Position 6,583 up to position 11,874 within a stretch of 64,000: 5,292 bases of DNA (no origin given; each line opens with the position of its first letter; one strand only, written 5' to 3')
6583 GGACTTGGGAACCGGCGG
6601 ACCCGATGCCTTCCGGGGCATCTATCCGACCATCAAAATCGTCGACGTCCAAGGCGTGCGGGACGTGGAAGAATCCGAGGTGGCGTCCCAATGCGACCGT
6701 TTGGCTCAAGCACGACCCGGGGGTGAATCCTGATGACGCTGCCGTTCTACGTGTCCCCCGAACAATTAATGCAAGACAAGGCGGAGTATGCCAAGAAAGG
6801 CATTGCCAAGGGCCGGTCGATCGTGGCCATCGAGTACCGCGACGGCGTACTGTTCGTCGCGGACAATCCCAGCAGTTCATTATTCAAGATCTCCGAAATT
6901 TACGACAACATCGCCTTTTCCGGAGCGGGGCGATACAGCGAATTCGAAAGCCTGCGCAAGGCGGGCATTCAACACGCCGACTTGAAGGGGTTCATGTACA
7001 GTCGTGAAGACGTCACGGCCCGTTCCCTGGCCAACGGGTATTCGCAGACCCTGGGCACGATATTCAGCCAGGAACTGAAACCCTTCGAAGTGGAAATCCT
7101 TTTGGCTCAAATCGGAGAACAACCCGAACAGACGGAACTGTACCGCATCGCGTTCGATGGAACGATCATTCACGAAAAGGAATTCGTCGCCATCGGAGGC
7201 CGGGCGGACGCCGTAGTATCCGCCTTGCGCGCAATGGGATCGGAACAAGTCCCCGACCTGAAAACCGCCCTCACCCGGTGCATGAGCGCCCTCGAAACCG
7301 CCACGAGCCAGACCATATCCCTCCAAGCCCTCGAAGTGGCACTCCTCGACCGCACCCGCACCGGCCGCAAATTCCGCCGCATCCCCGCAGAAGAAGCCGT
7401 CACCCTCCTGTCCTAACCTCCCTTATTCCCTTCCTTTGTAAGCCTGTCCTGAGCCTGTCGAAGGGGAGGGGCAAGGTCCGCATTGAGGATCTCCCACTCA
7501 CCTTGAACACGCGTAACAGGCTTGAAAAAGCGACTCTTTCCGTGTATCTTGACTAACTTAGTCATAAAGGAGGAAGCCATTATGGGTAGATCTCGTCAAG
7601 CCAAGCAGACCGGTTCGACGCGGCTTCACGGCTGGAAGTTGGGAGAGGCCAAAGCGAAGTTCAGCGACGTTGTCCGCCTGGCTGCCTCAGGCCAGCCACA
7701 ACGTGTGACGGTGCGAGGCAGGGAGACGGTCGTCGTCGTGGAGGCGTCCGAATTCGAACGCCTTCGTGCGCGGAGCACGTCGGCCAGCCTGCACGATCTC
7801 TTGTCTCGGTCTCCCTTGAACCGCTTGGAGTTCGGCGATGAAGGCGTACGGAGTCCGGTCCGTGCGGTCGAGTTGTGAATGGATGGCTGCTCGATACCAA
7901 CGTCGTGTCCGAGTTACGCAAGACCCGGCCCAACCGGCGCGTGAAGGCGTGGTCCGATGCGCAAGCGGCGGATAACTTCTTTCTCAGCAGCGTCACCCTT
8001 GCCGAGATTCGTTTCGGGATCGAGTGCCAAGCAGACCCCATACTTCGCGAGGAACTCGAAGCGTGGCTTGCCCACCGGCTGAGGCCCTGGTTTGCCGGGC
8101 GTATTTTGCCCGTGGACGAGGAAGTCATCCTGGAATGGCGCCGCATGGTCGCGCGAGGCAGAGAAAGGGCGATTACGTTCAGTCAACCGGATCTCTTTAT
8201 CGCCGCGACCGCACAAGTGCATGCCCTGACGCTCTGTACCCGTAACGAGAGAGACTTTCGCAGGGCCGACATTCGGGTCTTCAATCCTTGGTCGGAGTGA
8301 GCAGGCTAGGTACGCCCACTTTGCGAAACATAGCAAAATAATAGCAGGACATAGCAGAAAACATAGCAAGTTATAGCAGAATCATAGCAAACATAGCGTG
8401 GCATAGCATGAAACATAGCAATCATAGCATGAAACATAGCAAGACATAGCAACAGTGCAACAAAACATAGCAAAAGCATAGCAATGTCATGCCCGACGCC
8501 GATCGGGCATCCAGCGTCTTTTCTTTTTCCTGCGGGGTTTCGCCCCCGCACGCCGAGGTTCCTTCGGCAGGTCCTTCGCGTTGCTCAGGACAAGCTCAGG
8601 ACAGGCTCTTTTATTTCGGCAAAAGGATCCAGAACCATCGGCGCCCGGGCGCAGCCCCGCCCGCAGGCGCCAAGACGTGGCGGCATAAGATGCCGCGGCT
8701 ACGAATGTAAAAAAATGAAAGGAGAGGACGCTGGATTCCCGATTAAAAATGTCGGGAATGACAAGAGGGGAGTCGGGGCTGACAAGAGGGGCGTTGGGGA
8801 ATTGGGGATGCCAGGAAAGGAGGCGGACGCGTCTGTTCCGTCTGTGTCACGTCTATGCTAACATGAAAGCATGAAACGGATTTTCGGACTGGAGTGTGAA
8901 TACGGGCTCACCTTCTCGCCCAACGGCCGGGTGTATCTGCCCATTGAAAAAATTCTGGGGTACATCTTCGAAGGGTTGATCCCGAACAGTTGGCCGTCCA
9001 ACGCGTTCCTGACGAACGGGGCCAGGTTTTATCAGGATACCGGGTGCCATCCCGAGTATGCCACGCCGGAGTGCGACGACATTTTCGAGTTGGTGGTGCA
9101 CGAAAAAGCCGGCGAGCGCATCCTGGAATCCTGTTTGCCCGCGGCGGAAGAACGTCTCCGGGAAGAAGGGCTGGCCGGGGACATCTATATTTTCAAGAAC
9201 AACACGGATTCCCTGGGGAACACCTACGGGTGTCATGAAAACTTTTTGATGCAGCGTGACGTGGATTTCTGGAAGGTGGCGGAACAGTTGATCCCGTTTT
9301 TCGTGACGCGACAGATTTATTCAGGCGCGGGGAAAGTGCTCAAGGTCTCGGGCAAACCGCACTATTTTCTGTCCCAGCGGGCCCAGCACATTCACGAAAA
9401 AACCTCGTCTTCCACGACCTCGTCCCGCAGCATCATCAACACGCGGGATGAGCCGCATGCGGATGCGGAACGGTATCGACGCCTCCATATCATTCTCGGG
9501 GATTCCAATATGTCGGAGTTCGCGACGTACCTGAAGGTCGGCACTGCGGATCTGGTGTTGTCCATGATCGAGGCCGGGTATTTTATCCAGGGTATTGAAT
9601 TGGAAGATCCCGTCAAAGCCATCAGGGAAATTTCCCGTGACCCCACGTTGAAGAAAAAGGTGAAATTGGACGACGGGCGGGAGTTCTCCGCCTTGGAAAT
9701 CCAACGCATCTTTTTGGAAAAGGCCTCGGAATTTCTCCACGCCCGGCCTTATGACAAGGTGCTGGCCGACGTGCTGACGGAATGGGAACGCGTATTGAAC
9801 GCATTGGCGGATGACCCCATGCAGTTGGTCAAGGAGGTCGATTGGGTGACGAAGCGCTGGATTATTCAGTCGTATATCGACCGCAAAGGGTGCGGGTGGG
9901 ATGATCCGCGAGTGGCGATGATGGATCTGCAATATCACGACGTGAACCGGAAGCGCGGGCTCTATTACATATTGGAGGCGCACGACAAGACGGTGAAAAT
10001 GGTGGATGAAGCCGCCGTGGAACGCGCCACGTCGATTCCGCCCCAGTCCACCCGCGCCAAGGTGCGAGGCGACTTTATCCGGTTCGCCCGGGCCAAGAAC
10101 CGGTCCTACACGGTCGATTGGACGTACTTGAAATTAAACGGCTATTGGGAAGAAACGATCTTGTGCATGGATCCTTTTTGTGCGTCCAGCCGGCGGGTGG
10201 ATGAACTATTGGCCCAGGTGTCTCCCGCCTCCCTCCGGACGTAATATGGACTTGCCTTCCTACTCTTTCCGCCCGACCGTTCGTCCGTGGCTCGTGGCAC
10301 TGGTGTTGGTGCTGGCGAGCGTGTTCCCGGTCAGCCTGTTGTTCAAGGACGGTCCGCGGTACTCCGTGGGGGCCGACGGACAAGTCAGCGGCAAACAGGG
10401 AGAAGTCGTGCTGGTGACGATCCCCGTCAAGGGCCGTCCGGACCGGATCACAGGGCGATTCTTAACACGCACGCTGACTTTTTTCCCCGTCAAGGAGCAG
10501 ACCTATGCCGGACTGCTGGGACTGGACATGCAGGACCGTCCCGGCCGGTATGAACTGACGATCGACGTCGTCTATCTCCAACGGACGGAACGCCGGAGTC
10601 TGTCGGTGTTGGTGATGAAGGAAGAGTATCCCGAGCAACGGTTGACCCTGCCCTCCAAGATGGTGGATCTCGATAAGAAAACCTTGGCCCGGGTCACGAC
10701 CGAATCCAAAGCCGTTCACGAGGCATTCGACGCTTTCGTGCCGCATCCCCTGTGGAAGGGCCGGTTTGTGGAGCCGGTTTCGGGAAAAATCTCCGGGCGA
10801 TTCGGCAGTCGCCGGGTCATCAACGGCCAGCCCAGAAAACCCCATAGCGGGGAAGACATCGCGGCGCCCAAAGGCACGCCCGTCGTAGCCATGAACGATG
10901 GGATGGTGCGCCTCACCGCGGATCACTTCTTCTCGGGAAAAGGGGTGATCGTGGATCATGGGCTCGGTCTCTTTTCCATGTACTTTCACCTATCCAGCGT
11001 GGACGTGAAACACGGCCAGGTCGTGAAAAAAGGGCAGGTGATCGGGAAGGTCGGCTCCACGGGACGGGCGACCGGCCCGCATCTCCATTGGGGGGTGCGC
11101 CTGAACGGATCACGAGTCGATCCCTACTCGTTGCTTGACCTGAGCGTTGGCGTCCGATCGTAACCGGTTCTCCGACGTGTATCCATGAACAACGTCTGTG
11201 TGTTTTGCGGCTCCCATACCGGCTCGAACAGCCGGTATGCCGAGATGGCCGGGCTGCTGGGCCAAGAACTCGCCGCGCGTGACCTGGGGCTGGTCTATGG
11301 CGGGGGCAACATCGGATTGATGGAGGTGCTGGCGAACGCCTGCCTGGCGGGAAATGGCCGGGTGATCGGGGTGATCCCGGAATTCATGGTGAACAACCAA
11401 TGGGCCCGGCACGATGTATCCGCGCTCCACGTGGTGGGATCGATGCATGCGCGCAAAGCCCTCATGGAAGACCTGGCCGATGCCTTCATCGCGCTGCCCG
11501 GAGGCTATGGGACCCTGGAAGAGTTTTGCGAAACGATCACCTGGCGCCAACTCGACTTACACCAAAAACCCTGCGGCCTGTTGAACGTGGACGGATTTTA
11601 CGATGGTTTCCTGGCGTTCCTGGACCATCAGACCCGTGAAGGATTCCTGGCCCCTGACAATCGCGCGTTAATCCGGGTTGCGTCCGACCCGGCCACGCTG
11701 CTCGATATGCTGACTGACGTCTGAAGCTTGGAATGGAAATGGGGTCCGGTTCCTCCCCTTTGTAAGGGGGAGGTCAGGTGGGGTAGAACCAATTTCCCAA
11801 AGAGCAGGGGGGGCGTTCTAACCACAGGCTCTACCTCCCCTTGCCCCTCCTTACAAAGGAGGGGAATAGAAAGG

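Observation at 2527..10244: Pup-proteasome locus in a diderm genome with no pup gene in the canonical slot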

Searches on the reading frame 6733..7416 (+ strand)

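Call 4: search_protein_families(library=pfam, proteins=[window:6733-7416:+], max_evalue=0.01)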
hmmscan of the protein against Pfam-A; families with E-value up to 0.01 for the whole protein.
window:6733-7416:+ (227 aa): 1 family
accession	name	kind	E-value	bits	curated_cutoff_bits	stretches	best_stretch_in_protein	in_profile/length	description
PF00227.31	Proteasome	-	3.5e-17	63.1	22.4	1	25-202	2-186/189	Proteasome subunit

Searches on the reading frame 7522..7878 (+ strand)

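Call 4: search_protein_families(library=pfam, proteins=[window:7522-7878:+], max_evalue=0.01)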
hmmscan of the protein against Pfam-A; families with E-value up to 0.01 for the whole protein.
window:7522-7878:+ (118 aa): 1 family
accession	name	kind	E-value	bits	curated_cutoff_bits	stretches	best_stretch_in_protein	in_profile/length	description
PF02604.26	PhdYeFM_antitox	-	7.5e-09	35.7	29.8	1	38-94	4-59/74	Antitoxin Phd_YefM, type II toxin-antitoxin system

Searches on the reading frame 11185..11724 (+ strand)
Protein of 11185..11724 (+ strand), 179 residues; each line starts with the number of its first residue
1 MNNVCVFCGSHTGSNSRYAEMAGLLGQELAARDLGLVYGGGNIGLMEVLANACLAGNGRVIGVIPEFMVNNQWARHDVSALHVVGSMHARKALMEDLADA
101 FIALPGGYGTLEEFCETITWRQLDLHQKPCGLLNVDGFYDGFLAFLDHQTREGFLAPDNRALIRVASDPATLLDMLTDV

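Call 48: search_protein_families(library=pfam, proteins=[window:11185-11724:+], max_evalue=0.001)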
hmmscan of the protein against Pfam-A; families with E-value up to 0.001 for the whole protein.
window:11185-11724:+ (179 aa): 2 families
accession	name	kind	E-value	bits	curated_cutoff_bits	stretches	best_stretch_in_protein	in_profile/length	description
PF03641.19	Lysine_decarbox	-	1.5e-40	138.9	27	1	46-174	1-129/131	Possible lysine decarboxylase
PF18306.6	LDcluster4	-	1.8e-15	57.3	26.3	1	4-118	4-114/151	SLOG cluster4 family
